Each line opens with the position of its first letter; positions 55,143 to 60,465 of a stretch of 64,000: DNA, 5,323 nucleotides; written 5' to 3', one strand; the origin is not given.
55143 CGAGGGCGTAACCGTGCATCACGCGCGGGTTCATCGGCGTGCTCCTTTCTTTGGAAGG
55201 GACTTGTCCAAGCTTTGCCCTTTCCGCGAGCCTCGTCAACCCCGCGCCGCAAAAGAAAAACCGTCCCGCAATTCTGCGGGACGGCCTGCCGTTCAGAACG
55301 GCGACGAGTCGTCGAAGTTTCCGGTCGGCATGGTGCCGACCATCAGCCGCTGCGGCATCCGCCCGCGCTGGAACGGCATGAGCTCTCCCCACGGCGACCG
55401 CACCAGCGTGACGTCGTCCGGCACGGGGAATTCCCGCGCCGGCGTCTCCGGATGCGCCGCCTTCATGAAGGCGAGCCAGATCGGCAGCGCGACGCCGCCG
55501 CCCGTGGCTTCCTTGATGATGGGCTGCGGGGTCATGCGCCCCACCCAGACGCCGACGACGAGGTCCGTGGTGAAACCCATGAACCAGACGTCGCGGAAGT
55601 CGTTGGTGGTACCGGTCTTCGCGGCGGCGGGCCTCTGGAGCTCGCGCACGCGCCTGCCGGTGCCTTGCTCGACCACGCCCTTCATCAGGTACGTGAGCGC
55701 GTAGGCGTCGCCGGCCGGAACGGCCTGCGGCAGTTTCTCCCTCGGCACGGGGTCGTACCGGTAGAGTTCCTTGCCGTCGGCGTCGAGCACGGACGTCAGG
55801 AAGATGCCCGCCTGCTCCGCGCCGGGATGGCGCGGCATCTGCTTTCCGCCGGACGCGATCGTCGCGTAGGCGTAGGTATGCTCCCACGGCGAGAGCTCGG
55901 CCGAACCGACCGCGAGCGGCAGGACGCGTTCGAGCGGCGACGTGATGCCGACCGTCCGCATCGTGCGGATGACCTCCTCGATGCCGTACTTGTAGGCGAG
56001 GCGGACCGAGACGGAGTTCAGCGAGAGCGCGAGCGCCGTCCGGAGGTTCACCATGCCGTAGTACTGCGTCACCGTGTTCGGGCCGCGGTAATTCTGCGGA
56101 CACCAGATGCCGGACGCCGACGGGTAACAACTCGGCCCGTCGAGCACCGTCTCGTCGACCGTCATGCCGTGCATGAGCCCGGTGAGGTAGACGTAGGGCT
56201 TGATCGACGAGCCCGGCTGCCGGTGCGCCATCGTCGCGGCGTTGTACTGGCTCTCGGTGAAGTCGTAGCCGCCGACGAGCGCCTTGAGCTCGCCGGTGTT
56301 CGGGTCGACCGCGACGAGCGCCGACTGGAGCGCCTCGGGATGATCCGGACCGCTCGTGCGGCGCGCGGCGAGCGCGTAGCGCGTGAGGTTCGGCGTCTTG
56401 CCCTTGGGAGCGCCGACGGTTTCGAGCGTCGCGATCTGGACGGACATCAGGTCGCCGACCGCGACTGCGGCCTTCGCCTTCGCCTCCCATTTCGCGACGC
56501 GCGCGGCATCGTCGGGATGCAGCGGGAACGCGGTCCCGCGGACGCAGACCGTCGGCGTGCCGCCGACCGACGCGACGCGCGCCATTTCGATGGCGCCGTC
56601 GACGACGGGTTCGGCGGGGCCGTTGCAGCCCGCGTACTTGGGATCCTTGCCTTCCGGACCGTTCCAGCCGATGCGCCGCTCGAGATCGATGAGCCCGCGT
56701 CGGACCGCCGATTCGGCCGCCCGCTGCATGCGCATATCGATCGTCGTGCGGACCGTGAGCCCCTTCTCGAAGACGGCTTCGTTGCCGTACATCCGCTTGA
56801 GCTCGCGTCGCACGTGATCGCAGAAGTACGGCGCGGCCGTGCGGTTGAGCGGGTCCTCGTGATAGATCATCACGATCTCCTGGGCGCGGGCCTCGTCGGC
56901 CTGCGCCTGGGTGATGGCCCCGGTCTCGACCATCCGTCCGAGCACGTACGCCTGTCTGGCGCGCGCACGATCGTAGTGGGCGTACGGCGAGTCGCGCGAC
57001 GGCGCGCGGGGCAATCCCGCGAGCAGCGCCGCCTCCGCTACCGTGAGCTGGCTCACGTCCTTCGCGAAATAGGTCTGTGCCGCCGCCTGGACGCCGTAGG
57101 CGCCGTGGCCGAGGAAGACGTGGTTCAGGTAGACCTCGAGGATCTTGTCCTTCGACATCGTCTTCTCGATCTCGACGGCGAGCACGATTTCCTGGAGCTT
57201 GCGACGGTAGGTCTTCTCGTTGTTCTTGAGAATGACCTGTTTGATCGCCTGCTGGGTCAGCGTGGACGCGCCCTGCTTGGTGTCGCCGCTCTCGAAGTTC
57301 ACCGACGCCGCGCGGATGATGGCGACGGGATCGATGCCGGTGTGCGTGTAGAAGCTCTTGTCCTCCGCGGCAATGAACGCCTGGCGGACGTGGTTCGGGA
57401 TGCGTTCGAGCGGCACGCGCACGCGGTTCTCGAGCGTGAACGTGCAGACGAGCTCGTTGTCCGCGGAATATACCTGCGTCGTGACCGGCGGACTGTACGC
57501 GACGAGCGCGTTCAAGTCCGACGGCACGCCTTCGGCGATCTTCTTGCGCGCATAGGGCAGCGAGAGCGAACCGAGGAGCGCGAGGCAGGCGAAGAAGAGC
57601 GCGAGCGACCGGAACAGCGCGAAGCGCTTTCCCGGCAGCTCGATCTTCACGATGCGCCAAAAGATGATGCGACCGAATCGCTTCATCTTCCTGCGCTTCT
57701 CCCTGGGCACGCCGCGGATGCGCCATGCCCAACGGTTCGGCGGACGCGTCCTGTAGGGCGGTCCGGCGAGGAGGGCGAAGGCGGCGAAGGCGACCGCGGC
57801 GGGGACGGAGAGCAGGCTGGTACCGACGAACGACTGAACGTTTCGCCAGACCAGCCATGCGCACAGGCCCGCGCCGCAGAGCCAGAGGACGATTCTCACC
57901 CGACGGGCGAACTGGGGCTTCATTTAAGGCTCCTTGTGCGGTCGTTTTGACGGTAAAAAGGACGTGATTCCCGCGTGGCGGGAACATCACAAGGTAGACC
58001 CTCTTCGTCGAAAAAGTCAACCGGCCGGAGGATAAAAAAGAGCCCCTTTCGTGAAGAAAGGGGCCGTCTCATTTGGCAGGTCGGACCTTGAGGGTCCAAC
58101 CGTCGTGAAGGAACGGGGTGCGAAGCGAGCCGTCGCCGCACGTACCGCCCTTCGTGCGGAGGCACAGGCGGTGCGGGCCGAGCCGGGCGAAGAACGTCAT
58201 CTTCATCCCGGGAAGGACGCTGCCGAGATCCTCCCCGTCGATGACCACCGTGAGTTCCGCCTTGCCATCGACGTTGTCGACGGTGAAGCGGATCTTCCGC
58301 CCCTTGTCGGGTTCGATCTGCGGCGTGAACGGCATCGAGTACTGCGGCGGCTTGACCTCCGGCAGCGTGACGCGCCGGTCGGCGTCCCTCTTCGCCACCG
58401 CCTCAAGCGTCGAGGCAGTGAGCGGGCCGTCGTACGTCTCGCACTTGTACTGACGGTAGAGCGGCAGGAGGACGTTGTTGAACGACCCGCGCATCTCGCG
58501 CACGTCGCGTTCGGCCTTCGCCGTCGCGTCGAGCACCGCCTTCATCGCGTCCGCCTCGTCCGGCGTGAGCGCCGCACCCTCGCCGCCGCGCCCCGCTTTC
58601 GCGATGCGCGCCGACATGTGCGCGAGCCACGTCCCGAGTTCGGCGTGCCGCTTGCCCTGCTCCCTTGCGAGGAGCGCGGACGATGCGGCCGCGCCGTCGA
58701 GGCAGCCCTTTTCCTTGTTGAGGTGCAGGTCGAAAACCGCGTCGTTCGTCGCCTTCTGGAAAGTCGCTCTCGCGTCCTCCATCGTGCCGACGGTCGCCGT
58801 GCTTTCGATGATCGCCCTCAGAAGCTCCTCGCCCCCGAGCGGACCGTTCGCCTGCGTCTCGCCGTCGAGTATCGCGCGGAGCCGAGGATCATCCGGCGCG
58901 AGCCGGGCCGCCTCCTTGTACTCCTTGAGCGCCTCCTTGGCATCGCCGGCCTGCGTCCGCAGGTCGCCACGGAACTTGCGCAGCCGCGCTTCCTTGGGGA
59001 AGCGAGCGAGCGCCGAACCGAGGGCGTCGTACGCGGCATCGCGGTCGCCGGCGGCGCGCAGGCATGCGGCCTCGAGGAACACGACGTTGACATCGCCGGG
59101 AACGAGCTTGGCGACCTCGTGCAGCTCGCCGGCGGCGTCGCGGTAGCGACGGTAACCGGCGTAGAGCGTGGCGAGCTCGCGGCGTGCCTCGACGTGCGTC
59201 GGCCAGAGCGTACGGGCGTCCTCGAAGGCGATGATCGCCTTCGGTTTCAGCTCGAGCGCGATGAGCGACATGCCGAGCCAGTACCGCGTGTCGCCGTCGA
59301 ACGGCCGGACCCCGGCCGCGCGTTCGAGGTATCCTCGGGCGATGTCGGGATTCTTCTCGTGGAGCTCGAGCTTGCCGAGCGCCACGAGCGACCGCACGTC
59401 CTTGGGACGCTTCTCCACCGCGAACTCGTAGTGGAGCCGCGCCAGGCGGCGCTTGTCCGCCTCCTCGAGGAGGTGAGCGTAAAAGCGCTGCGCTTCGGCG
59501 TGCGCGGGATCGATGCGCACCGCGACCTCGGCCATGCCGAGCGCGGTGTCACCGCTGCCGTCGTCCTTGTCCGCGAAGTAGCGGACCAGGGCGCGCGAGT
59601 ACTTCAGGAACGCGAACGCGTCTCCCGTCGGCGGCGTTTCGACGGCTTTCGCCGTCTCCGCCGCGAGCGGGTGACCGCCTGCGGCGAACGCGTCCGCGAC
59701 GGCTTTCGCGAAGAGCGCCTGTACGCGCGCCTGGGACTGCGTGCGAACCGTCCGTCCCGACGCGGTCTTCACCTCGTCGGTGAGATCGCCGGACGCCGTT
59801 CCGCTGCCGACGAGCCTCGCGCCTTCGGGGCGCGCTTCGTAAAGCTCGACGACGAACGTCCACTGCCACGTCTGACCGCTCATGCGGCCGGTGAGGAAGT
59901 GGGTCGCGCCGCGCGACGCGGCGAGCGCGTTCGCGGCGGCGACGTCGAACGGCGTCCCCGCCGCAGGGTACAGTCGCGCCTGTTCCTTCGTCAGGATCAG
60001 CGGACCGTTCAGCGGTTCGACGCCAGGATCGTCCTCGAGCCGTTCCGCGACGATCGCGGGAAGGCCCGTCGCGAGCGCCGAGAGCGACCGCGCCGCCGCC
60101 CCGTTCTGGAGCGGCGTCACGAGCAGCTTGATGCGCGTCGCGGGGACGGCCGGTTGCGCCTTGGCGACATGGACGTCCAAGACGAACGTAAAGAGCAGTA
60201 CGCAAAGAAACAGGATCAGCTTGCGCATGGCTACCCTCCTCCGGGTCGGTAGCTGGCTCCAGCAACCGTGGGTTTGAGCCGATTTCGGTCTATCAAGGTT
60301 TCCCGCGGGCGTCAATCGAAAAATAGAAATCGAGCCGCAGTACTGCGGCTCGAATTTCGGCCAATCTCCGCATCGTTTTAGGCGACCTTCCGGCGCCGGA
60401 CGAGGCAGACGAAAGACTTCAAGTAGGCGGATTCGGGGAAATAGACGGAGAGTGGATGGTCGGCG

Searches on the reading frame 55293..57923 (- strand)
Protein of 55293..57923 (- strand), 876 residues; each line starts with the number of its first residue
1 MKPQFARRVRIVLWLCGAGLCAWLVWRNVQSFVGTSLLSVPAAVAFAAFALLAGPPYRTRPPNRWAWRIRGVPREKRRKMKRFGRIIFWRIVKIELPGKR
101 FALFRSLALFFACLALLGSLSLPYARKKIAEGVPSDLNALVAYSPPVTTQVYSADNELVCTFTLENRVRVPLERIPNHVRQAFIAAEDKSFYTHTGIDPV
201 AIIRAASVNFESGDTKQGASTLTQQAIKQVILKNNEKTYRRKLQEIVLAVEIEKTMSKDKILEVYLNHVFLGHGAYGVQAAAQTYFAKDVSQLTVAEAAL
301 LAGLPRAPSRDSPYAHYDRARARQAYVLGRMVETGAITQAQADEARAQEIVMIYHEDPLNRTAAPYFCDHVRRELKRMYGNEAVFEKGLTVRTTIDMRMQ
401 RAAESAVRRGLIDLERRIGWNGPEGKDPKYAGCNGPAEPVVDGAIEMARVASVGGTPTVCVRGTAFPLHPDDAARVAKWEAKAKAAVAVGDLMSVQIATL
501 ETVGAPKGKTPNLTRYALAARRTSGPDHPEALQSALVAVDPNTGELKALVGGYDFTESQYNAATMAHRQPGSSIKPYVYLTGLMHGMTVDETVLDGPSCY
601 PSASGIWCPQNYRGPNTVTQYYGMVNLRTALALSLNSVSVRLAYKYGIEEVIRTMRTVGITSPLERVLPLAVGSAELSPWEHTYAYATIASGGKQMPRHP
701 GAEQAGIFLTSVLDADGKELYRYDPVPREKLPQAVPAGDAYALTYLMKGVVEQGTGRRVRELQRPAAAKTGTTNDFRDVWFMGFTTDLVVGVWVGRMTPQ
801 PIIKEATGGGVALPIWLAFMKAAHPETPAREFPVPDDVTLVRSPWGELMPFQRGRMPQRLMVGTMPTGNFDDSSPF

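Call 94: search_protein_families(library=pfam, proteins=[window:55293-57923:-], max_evalue=0.01)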
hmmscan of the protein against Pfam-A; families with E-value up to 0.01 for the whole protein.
window:55293-57923:- (876 aa): 2 families
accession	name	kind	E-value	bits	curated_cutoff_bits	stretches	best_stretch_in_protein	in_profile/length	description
PF00912.28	Transgly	-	1e-64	217.7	27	1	161-331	7-177/178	Transglycosylase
PF00905.27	Transpeptidase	-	3.3e-20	72.9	22.1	1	536-820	3-298/299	Penicillin binding protein transpeptidase domain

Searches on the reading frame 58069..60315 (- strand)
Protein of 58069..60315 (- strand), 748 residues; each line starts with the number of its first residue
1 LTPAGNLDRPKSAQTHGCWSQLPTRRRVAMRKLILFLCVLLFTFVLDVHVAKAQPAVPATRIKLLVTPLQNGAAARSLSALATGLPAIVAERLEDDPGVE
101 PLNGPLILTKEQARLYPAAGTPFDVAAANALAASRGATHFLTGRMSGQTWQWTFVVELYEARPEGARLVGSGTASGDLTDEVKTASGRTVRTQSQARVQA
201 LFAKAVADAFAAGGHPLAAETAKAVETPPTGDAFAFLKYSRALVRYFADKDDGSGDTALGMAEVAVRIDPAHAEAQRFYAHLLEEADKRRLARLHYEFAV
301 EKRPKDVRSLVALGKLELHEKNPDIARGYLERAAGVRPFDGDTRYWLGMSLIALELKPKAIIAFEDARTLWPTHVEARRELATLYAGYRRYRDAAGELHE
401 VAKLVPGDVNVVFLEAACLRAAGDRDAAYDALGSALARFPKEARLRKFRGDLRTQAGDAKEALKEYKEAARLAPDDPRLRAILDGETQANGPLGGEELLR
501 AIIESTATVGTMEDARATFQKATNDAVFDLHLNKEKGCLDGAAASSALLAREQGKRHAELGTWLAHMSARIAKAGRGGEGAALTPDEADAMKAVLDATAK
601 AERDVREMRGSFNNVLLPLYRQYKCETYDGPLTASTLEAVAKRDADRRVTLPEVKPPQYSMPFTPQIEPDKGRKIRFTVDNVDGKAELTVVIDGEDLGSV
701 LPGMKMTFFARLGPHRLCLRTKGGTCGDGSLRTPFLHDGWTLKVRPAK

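Call 94: search_protein_families(library=pfam, proteins=[window:58069-60315:-], max_evalue=0.01)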
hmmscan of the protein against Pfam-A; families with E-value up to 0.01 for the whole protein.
window:58069-60315:- (748 aa): 13 families
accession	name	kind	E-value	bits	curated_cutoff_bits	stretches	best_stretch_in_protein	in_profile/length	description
PF14559.12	TPR_19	-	2.3e-13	50.7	25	1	419-482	1-64/68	Tetratricopeptide repeat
PF13432.12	TPR_16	-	1.8e-11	44.7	32.7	2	420-477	8-65/65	Tetratricopeptide repeat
PF13428.12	TPR_14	-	2.4e-11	43.6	23.5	0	415-451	7-43/44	Tetratricopeptide repeat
PF07719.23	TPR_2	-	1.2e-06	28.6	27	0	448-476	6-34/34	Tetratricopeptide repeat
PF13414.12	TPR_11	-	1.3e-05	25.2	26.8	1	450-479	1-30/42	TPR repeat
PF13429.12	TPR_15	-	4e-05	23.6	26.2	1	311-481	12-184/280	Tetratricopeptide repeat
PF23914.1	TPR_CcmH_CycH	-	5.4e-05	23.5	42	0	345-442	52-154/158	Cytochrome c-type biogenesis protein H TPR domain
PF13174.12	TPR_6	-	8.1e-05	23.5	26.3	0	415-441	6-32/33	Tetratricopeptide repeat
PF13371.12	TPR_9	-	0.00027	21.3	35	1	419-482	5-68/73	Tetratricopeptide repeat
PF13181.12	TPR_8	-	0.00059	20.2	25.7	0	450-476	8-34/34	Tetratricopeptide repeat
PF12895.13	ANAPC3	-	0.00069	20.3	27.2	0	390-469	4-75/82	Anaphase-promoting complex, cyclosome, subunit 3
PF00515.34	TPR_1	-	0.0025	18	27.8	0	449-476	7-34/34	Tetratricopeptide repeat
PF13424.12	TPR_12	-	0.004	17.7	30.1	0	416-473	10-75/77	Tetratricopeptide repeat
